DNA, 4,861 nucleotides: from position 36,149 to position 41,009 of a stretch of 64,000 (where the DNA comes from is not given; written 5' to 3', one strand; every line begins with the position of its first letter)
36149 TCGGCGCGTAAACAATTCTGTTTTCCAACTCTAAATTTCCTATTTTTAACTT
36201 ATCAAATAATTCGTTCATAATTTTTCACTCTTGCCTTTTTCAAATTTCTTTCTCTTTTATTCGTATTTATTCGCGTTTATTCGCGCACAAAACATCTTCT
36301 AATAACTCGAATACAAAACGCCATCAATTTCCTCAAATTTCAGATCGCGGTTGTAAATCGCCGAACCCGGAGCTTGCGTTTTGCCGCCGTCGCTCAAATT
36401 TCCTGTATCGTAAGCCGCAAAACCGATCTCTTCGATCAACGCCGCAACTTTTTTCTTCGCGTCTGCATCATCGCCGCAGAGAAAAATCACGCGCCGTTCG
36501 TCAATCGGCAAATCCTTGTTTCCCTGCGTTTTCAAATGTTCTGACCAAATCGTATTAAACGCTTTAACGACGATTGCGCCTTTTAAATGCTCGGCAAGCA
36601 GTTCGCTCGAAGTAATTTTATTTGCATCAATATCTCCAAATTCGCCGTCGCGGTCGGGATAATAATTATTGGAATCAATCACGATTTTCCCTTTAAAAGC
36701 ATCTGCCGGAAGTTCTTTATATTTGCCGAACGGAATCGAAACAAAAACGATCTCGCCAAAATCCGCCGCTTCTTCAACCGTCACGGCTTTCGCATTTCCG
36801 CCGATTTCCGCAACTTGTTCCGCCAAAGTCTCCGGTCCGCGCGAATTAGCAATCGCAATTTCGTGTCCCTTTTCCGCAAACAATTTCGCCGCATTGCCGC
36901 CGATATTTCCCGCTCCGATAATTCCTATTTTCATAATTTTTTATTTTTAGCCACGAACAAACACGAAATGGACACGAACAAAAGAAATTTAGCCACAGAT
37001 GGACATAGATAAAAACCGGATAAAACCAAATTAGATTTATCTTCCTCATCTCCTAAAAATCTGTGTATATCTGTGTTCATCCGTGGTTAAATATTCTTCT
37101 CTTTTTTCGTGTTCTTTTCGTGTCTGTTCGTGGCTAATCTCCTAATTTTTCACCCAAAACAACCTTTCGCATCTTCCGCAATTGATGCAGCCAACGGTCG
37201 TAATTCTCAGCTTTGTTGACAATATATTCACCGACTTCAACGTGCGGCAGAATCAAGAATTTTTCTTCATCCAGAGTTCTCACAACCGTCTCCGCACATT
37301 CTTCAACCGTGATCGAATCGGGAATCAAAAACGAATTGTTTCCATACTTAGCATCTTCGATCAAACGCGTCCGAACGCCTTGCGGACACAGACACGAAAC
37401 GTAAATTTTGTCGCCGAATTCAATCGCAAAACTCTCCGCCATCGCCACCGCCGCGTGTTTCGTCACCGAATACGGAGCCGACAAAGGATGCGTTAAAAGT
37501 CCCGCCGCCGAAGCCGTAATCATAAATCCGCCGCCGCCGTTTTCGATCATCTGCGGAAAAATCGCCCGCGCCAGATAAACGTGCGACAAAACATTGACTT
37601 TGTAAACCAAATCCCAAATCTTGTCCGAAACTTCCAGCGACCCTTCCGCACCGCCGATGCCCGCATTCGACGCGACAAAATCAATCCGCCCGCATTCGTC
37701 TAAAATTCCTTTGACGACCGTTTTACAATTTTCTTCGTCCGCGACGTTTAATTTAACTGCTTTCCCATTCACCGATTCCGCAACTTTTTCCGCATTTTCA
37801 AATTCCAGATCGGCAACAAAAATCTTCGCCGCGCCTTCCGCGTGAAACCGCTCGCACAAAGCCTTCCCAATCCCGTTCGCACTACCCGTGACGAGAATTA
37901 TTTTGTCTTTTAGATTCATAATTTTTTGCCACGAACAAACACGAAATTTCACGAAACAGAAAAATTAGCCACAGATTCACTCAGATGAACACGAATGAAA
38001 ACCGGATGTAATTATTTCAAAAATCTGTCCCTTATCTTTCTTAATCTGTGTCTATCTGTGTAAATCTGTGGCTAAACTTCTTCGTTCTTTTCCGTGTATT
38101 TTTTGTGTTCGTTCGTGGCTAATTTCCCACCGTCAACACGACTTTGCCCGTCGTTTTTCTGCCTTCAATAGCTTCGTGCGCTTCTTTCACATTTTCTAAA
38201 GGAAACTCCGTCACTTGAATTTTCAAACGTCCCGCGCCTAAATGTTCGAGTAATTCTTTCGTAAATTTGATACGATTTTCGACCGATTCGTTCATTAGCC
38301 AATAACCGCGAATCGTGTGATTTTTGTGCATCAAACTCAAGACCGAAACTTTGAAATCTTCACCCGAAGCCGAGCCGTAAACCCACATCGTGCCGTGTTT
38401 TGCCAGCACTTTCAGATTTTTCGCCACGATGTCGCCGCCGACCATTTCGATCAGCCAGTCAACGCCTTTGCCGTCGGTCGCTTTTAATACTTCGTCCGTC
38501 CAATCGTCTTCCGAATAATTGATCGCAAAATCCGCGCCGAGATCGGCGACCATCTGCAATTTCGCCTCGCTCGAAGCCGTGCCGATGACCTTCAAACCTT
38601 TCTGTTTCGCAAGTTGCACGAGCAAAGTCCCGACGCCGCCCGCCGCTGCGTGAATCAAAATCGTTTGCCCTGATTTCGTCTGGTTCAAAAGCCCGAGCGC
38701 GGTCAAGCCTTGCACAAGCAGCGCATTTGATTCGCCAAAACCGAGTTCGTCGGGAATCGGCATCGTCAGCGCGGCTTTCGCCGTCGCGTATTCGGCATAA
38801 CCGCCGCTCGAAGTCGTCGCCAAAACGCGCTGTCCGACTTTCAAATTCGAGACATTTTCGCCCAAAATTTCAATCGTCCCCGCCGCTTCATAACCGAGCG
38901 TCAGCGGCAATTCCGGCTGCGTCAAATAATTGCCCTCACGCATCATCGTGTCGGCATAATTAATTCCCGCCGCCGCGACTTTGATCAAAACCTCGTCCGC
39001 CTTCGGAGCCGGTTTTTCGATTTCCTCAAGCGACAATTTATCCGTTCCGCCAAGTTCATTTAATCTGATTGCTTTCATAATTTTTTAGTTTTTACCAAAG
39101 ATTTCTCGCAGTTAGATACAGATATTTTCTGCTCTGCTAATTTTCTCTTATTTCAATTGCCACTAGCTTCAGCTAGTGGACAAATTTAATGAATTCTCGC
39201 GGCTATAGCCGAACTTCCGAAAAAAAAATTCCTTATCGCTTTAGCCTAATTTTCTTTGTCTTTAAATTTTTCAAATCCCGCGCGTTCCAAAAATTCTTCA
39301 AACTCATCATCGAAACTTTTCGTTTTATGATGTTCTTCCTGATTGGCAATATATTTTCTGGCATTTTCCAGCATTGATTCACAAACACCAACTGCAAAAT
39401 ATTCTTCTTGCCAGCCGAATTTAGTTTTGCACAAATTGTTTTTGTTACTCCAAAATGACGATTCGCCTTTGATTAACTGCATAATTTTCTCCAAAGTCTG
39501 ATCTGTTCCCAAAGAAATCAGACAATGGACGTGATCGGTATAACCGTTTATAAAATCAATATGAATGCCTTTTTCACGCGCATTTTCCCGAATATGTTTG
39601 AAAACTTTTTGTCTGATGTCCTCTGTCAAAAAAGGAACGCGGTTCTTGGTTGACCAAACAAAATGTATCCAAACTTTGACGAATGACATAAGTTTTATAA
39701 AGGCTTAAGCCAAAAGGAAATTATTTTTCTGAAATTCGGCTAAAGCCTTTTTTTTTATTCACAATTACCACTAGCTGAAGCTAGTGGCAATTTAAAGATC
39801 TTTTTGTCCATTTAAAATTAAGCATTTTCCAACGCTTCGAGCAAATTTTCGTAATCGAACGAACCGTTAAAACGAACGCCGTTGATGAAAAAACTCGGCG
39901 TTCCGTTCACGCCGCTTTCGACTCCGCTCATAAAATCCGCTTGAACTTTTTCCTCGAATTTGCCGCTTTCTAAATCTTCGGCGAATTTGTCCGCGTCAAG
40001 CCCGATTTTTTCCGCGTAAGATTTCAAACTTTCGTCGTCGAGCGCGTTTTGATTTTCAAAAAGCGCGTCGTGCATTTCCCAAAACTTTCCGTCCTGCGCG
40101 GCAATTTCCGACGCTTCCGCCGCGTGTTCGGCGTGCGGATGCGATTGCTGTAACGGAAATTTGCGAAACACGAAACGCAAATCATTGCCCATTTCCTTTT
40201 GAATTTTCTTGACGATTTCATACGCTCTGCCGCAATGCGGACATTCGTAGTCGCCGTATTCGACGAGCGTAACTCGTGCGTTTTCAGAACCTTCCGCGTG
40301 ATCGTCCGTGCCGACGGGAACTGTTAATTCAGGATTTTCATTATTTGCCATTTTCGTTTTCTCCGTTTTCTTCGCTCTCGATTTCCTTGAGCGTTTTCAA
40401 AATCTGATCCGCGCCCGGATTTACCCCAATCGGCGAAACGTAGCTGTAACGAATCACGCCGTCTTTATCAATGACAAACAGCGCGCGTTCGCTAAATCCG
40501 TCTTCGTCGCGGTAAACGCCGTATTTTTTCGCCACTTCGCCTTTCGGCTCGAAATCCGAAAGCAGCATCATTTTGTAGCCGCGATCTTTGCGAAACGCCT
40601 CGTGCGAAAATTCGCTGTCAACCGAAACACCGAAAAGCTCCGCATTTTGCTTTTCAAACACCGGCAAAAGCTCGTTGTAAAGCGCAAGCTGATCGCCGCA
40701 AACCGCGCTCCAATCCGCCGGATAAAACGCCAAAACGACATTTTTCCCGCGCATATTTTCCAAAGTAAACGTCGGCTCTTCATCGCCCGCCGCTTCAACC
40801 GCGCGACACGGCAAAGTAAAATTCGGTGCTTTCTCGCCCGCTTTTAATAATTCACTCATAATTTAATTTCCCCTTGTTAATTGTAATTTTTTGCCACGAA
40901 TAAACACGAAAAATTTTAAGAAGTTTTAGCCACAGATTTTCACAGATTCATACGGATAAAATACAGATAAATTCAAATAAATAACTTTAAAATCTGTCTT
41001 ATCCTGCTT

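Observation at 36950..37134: Element-within-element nesting with a fixed hierarchy (CACGAA-family outside, CACAGAT or CGCGGAT-family inside)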

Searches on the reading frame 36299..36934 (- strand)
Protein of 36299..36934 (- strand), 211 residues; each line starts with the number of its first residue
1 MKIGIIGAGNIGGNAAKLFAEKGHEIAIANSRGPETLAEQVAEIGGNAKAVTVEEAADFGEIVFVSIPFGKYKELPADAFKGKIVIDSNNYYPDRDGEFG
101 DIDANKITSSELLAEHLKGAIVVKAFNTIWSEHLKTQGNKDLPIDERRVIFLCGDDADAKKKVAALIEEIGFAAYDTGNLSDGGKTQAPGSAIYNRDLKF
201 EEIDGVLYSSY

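Call 13: search_protein_families(library=pfam, proteins=[window:36299-36934:-])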
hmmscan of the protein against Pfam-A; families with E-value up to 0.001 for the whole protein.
window:36299-36934:- (211 aa): 3 families
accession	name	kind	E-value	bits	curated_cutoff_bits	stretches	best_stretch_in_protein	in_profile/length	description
PF03807.23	F420_oxidored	-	1e-21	77.7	21.6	1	2-90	1-93/94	NADP oxidoreductase coenzyme F420-dependent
PF03446.21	NAD_binding_2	-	1.5e-06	28.7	21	1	2-95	1-99/161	NAD binding domain of 6-phosphogluconate dehydrogenase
PF02826.25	2-Hacid_dh_C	-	0.00067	19.5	25.1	1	2-68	38-100/178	D-isomer specific 2-hydroxyacid dehydrogenase, NAD binding domain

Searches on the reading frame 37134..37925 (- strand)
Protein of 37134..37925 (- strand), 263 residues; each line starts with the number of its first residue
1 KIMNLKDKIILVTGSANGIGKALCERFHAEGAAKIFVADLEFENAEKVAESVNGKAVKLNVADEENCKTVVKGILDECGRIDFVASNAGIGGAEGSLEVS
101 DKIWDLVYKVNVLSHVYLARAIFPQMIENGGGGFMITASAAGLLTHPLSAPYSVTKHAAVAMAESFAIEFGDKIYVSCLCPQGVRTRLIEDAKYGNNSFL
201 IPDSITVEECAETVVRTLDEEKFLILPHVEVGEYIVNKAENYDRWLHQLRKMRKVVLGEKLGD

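Call 13: search_protein_families(library=pfam, proteins=[window:37134-37925:-])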
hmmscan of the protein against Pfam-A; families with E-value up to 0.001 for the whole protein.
window:37134-37925:- (263 aa): 4 families
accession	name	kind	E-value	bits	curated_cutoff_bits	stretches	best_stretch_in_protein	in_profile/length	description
PF00106.31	adh_short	-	1.4e-39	136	26.6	1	8-190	1-188/195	short chain dehydrogenase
PF13561.12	adh_short_C2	-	1.5e-31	110.2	27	1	14-193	1-185/236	Enoyl-(Acyl carrier protein) reductase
PF08659.16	KR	-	2.8e-07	31.1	22.6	1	10-164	3-161/180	KR domain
PF01370.27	Epimerase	-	8.2e-07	29.1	20.9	1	10-172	1-162/240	NAD dependent epimerase/dehydratase family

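Call 54: find_related_loci(query=window:37137-37925:-, collection=metagenome_contigs, flank=6000)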
Query window:37137-37925:- (263 aa) in metagenome_contigs; peptide patterns used: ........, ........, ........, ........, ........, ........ (x = any residue, [..] = any of these).
273 stretches matched a pattern; 148 encode a relative of the query (tblastn E <= 1e-3); the best 80 are kept; 80 distinct loci.
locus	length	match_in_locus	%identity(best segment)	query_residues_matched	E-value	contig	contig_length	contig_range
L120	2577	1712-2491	70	2-260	1e-131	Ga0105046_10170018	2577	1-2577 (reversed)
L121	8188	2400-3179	70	2-260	6e-123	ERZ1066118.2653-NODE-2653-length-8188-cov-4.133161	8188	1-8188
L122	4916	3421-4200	70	2-260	8e-123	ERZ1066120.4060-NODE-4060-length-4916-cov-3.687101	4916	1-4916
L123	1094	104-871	70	3-257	2e-132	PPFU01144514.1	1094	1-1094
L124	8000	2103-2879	67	3-260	4e-116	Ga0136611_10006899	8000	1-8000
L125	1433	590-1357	66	3-257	4e-122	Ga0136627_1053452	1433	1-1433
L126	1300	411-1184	64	3-259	3e-121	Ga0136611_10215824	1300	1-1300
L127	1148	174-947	65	1-257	4e-121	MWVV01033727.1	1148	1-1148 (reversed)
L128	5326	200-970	65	3-258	4e-111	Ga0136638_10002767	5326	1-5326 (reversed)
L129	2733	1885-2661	63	3-260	9e-113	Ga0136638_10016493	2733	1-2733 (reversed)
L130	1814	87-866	62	1-259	1e-115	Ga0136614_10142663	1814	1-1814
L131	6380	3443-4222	62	1-259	1e-108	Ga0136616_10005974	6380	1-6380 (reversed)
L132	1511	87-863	64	3-260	1e-116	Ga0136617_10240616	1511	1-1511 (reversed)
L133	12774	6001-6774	62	3-259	6e-108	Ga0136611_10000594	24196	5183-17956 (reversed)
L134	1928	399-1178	62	1-259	1e-113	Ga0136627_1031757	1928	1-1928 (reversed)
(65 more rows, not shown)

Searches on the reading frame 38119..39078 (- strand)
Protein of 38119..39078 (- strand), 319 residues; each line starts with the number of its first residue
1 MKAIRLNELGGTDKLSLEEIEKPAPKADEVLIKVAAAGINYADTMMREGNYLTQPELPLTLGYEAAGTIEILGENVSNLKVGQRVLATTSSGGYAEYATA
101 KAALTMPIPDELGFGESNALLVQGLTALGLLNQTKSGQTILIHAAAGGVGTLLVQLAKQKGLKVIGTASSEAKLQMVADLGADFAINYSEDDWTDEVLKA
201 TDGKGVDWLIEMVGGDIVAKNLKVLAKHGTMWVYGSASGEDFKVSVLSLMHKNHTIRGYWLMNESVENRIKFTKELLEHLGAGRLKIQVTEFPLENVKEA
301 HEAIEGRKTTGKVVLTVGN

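Call 13: search_protein_families(library=pfam, proteins=[window:38119-39078:-])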
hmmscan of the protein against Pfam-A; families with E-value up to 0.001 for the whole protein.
window:38119-39078:- (319 aa): 3 families
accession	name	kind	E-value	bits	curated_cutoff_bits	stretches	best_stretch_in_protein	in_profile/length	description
PF00107.32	ADH_zinc_N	-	2.9e-30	105.3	31.8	1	148-272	1-126/129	Zinc-binding dehydrogenase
PF13602.12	ADH_zinc_N_2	-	5e-22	79.7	27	1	180-315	1-134/134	Zinc-binding dehydrogenase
PF08240.17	ADH_N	-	1.3e-20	74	23.5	1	27-110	2-104/104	Alcohol dehydrogenase GroES-like domain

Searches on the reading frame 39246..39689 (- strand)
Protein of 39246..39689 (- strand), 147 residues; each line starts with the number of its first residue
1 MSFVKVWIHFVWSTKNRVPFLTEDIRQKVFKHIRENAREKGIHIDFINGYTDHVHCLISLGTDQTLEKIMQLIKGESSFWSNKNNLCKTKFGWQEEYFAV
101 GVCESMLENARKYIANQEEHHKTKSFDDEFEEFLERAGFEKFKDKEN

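Call 13: search_protein_families(library=pfam, proteins=[window:39246-39689:-])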
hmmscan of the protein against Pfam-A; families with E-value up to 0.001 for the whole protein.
window:39246-39689:- (147 aa): 1 family
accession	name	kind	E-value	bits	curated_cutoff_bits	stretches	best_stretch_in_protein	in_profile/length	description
PF01797.21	Y1_Tnp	-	1.8e-26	93.1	23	1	4-117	3-121/121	Transposase IS200 like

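Call 18: find_encoding_contigs(protein=window:39246-39689:-, flank=10000, max_places=10)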
Protein window:39246-39689:- (147 aa): no gene with exactly this product is on record in the collection.
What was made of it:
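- Tried and rejected: Not on record (call 18).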

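Call 46: search_protein_families(library=ncbifam, proteins=[window:39246-39689:-], max_evalue=0.01)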
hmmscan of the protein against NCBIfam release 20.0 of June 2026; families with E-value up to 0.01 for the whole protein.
window:39246-39689:- (147 aa): 3 families
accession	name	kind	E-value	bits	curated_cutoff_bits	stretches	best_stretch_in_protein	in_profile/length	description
NF033573.1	transpos_IS200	equivalog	1.2e-18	67.5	55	1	4-116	9-126/126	IS200/IS605 family transposase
NF047646.1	REP_Tyr_transpos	equivalog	2e-08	34.3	80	1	11-115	15-128/146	REP-associated tyrosine transposase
NF010124.0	PRK13601.1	equivalog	0.0044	17.3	124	0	20-51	30-61/84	putative L7Ae-like ribosomal protein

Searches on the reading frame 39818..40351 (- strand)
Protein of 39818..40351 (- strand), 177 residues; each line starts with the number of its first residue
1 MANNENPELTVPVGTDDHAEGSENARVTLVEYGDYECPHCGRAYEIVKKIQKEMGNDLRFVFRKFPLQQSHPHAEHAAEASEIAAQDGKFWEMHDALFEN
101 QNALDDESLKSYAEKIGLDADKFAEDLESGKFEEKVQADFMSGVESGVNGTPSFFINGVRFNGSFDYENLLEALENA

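Call 14: search_protein_families(library=pfam, proteins=[window:39818-40351:-])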
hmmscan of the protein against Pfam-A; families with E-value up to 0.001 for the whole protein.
window:39818-40351:- (177 aa): 4 families
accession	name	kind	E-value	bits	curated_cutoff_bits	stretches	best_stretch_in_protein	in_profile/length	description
PF13462.12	Thioredoxin_4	-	3e-28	99.5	23.2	1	16-175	4-164/165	Thioredoxin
PF01323.26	DSBA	-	4.7e-26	92.2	25.6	2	76-174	93-190/191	DSBA-like thioredoxin domain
PF13743.12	Thioredoxin_5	-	3.6e-09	37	27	1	92-156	98-163/186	Thioredoxin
PF13192.12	Thioredoxin_3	-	0.00042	20.7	24.8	0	36-58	9-31/76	Thioredoxin domain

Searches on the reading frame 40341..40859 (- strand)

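Call 14: search_protein_families(library=pfam, proteins=[window:40341-40859:-])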
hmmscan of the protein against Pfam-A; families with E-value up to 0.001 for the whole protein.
window:40341-40859:- (172 aa): 2 families
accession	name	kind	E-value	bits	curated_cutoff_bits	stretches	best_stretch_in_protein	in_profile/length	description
PF00578.27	AhpC-TSA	-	4.2e-36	124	26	1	8-138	2-123/124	AhpC/TSA family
PF08534.16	Redoxin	-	3e-19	69.7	26.6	1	6-151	1-145/148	Redoxin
